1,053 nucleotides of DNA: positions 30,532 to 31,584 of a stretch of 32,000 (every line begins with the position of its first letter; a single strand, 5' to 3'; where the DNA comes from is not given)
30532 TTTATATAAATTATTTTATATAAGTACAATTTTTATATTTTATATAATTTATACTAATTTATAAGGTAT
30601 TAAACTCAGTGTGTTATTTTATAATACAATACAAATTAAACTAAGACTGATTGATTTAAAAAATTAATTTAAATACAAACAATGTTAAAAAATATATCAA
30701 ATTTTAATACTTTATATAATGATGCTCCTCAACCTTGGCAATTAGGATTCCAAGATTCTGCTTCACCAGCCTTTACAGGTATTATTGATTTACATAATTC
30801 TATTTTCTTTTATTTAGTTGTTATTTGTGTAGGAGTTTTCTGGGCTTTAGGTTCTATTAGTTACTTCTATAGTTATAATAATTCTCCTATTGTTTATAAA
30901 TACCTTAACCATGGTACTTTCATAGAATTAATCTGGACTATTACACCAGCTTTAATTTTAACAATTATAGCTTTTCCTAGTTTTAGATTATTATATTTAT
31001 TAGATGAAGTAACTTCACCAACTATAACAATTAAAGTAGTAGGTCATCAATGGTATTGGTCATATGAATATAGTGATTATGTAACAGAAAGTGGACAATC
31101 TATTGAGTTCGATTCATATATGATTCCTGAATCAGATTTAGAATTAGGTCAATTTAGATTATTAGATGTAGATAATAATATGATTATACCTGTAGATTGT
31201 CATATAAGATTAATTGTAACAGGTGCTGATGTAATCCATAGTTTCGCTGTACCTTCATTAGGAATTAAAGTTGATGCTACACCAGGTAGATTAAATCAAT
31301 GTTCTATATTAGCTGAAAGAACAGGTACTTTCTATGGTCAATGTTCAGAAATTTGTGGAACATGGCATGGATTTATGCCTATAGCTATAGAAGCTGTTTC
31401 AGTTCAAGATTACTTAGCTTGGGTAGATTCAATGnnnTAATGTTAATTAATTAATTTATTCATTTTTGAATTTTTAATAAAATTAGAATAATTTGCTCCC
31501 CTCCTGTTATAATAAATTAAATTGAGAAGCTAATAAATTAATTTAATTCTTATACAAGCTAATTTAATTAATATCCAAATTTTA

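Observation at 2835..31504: Strand-specific C-rich heptamer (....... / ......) downstream of nine genes: candidate mitochondrial RNA 3'-end processing signal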

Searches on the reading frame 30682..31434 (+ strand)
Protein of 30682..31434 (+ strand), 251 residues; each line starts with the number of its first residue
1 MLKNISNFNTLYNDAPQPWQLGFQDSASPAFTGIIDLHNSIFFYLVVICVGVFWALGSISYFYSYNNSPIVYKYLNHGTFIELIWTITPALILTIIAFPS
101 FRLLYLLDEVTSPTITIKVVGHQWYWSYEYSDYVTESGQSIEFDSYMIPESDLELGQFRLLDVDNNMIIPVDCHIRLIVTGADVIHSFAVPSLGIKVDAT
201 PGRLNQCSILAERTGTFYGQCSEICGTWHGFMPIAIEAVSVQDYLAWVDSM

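Call 33: find_related_loci(query=window:30682-31434:+, collection=metagenome_contigs, flank=10000)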
Query seq(251 aa) (251 aa) in metagenome_contigs; peptide patterns used: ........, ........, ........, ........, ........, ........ (x = any residue, [..] = any of these).
600 stretches matched a pattern (row limit reached: there are more); 573 encode a relative of the query (tblastn E <= 1e-3); the best 80 are kept; 80 distinct loci.
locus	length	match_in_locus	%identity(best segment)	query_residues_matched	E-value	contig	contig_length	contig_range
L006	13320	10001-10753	96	1-251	1e-164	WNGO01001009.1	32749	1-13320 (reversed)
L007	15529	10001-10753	95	1-251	1e-164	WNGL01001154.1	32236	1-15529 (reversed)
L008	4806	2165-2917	95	1-251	8e-168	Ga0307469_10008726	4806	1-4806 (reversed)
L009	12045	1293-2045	94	1-251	2e-163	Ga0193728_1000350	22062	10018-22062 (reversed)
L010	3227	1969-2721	88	1-251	1e-162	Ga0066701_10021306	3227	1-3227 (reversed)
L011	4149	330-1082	87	1-251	3e-158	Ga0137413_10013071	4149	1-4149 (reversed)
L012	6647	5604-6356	87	1-251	5e-154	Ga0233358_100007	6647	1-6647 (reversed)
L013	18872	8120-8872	85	1-251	1e-151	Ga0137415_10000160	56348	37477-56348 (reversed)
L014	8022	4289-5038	83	1-250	2e-146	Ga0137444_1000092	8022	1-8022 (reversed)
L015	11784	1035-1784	83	1-250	2e-146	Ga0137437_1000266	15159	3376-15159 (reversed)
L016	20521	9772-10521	83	1-250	2e-145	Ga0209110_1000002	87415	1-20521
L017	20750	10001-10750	82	1-250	1e-144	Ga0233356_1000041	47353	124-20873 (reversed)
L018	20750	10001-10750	83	1-250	3e-144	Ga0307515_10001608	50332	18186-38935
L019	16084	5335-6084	81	1-250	3e-144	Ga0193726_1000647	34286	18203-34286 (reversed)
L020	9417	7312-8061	81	1-250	4e-144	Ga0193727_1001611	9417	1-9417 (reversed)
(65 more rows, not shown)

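Call 63: find_homologous_proteins(query=window:30682-31434:+, max_evalue=1e-130)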
Query seq(251 aa) (251 aa): 241 proteins with E <= 1e-130 among 8000 candidates; the best 120 are listed.
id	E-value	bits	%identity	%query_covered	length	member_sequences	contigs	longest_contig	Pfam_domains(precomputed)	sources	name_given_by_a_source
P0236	1.3e-162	558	96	100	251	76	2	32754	PF00116.27,PF02790.21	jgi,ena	-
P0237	1.4e-154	531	88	100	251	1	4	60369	PF00116.27,PF02790.21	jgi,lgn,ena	-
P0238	6.3e-154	529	88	100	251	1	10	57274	PF00116.27,PF02790.21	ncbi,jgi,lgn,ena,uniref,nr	ncbi:hypothetical protein SCLCIDRAFT_146349 [Scleroderma citrinum Foug A]|jgi:cytochrome c oxidase s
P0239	1.0e-153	528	89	100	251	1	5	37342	PF00116.27,PF02790.21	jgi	jgi:cytochrome c oxidase subunit 2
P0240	2.5e-153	527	88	100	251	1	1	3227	PF00116.27,PF02790.21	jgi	-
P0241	3.0e-153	527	88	99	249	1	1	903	PF00116.27,PF02790.21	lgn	-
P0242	1.4e-152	525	88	100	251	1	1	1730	PF00116.27,PF02790.21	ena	-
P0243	3.4e-152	523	88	100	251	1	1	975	PF00116.27,PF02790.21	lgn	-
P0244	1.1e-151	522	87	100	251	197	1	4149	PF00116.27,PF02790.21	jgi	-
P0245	1.7e-151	521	86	100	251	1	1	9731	PF00116.27,PF02790.21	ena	-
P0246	4.5e-151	520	88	100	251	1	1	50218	PF00116.27,PF02790.21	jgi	jgi:cytochrome c oxidase subunit 2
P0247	9.4e-151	519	88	100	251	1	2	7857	PF00116.27,PF02790.21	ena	-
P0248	3.7e-149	513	86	100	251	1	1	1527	PF00116.27,PF02790.21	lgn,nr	nr:cytochrome c oxidase subunit 2 [Phlebopus portentosus]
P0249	5.0e-149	513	85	100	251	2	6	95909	PF00116.27,PF02790.21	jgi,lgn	jgi:cytochrome c oxidase subunit 2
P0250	1.3e-148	512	88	97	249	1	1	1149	PF00116.27,PF02790.21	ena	-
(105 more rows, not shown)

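Call 64: find_encoding_contigs(protein=P0238, flank=3000, max_places=10)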
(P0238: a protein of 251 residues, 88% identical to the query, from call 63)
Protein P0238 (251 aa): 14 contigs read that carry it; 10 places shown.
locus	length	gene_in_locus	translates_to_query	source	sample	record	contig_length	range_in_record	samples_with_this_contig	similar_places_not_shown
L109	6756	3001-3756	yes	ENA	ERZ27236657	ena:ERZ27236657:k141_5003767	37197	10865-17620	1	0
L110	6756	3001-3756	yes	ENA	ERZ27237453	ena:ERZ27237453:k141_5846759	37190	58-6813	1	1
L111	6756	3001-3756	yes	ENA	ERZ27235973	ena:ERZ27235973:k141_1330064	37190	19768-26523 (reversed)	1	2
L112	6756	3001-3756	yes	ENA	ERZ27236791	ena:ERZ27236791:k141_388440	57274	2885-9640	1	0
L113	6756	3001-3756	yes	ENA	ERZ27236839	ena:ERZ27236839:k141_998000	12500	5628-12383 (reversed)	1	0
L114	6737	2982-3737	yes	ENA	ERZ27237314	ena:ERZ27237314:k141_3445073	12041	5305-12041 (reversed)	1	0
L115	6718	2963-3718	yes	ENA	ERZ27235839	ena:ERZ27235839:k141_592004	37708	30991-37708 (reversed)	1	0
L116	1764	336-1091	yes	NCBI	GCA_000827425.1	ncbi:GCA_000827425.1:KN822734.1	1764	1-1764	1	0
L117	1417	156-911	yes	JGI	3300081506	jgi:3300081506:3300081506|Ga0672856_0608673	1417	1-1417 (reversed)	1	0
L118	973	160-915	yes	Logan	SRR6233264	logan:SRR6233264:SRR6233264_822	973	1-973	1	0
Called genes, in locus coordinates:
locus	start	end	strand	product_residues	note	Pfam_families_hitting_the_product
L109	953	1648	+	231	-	PF03161:LAGLIDADG_2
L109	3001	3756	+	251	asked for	PF02790:COX2_TM, PF00116:COX2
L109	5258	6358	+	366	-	PF05316:VAR1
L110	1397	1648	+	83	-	PF03161:LAGLIDADG_2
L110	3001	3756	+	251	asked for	PF02790:COX2_TM, PF00116:COX2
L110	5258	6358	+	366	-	PF05316:VAR1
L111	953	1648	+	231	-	PF03161:LAGLIDADG_2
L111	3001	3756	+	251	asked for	PF02790:COX2_TM, PF00116:COX2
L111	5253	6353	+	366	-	PF05316:VAR1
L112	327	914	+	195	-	-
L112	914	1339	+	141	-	-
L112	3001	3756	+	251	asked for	PF02790:COX2_TM, PF00116:COX2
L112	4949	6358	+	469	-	PF05316:VAR1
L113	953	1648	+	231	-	PF03161:LAGLIDADG_2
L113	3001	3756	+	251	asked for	PF02790:COX2_TM, PF00116:COX2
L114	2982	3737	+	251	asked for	PF02790:COX2_TM, PF00116:COX2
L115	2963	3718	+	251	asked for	PF02790:COX2_TM, PF00116:COX2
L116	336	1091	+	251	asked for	PF02790:COX2_TM, PF00116:COX2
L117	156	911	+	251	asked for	PF02790:COX2_TM, PF00116:COX2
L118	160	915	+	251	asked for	PF02790:COX2_TM, PF00116:COX2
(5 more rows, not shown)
